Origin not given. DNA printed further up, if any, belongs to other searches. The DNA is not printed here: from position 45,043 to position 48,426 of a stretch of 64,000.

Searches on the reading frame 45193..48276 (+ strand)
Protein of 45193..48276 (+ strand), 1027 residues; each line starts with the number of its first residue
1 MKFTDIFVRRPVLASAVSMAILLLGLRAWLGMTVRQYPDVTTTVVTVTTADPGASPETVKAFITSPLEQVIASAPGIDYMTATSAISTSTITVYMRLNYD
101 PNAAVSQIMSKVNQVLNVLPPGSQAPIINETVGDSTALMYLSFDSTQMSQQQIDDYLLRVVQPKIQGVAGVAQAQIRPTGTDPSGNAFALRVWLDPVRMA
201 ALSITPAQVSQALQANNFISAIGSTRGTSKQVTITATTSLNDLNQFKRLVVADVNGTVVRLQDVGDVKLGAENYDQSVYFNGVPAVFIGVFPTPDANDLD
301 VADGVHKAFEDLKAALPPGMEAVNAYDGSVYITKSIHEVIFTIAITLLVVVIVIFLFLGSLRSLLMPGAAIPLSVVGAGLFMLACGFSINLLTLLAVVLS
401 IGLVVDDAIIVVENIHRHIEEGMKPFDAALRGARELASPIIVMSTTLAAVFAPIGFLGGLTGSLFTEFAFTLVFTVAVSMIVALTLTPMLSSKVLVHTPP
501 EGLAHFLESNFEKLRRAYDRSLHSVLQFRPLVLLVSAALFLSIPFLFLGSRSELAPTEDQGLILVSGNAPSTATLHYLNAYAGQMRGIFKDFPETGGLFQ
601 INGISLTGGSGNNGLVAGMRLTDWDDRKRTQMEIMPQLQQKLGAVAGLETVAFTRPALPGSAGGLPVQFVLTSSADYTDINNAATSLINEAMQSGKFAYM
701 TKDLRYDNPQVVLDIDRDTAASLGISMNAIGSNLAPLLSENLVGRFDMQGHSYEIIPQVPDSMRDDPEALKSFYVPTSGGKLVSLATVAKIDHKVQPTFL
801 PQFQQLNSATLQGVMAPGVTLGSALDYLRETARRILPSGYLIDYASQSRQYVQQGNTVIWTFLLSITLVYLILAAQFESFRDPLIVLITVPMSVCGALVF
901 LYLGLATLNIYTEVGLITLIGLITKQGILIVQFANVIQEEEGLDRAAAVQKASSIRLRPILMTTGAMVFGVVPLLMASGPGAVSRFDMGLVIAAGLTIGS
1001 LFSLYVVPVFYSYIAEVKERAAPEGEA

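Call 52: search_protein_families(library=pfam, proteins=[window:45193-48276:+], max_evalue=0.00001)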
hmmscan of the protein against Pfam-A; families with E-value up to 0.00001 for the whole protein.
window:45193-48276:+ (1027 aa): 1 family
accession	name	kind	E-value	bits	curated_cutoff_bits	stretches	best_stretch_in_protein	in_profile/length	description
PF00873.25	ACR_tran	-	2.7e-246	820.4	28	1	4-1014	2-1020/1021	AcrB/AcrD/AcrF family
